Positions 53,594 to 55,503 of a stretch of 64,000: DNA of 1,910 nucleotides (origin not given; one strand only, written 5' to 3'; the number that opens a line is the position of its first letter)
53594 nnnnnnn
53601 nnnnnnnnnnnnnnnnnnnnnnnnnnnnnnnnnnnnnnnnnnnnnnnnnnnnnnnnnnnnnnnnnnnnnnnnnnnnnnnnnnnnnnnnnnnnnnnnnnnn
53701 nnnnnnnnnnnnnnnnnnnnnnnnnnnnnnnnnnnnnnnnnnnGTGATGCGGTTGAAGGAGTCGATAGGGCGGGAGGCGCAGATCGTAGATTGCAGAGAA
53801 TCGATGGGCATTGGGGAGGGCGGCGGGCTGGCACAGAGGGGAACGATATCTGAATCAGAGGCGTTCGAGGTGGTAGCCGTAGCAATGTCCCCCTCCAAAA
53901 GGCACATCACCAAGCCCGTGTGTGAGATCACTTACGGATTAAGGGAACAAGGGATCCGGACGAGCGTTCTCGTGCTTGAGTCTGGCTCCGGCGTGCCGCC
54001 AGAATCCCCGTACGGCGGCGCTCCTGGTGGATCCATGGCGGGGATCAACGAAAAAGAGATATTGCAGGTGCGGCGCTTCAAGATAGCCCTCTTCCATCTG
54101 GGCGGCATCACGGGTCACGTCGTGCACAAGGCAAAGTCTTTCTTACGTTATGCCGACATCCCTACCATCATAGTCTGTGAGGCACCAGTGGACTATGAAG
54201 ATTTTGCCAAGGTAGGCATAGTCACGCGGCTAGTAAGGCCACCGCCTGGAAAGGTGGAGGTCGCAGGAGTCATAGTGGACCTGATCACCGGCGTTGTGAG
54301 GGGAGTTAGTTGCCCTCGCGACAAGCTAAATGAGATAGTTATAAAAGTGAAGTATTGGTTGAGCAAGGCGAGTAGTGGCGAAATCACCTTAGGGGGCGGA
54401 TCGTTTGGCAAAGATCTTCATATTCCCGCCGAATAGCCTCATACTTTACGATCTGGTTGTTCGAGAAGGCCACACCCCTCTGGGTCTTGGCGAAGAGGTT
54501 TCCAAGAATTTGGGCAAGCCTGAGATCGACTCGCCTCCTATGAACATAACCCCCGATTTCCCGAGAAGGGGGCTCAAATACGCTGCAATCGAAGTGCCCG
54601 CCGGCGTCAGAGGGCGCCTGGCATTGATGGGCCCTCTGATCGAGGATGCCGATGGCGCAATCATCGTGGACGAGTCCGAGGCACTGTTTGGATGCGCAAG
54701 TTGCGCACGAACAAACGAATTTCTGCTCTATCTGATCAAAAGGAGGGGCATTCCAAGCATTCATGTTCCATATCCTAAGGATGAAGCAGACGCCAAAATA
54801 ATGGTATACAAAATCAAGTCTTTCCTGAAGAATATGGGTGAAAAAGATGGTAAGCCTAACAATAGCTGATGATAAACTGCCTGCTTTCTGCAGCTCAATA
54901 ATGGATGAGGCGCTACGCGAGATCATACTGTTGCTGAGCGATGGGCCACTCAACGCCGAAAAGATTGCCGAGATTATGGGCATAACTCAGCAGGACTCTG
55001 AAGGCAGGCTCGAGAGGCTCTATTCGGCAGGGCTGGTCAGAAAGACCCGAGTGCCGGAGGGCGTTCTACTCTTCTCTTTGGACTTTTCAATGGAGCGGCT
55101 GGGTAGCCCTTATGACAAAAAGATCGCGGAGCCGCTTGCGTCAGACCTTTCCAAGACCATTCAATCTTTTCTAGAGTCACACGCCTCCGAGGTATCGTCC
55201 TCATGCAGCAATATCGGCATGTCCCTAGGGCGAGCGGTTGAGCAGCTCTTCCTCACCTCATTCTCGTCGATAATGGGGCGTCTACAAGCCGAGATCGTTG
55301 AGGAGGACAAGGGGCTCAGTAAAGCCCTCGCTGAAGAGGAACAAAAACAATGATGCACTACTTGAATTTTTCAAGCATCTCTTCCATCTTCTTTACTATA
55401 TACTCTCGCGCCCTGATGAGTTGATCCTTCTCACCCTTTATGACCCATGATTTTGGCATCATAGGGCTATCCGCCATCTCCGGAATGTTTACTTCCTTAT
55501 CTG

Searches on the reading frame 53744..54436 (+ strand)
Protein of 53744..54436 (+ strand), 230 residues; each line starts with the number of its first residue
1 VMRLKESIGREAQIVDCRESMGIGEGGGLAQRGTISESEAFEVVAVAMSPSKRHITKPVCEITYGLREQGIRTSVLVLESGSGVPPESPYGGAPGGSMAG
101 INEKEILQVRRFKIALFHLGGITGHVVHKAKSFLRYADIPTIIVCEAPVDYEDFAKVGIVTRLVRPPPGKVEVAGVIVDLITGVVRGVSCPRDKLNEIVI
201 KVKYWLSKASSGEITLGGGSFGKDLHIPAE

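Call 37: search_protein_families(library=ncbifam, proteins=[window:53744-54436:+], max_evalue=0.00001)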
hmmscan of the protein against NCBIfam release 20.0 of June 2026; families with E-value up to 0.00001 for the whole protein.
window:53744-54436:+ (230 aa): 2 families
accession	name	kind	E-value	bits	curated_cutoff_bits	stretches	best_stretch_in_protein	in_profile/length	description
TIGR03264.1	met_CoM_red_C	equivalog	3.1e-85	284.6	213.5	1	9-204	1-192/194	methyl-coenzyme M reductase I operon protein C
TIGR03274.1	methan_mark_7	hypoth_equivalog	4.9e-06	25.8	349.15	0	41-151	70-166/302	methanogenesis marker 7 protein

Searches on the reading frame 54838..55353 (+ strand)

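Call 37: search_protein_families(library=ncbifam, proteins=[window:54838-55353:+], max_evalue=0.00001)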
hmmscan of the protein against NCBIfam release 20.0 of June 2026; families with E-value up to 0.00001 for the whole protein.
window:54838-55353:+ (171 aa): 0 families

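Call 60: search_protein_families(library=pfam, proteins=[window:54838-55353:+], max_evalue=0.001)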
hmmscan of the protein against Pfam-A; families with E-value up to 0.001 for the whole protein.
window:54838-55353:+ (171 aa): 4 families
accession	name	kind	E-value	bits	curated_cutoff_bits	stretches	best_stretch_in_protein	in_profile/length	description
PF12840.13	HTH_20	-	7.1e-05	23.1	27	1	27-69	7-50/51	Helix-turn-helix domain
PF01978.25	TrmB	-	0.00053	20.2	25.6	0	31-71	16-56/68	Sugar-specific transcriptional regulator TrmB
PF01022.26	HTH_5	-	0.00069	19.9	22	0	27-69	5-47/47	Bacterial regulatory protein, arsR family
PF12802.13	MarR_2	-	0.00095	19.7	27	0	30-74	11-57/61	MarR family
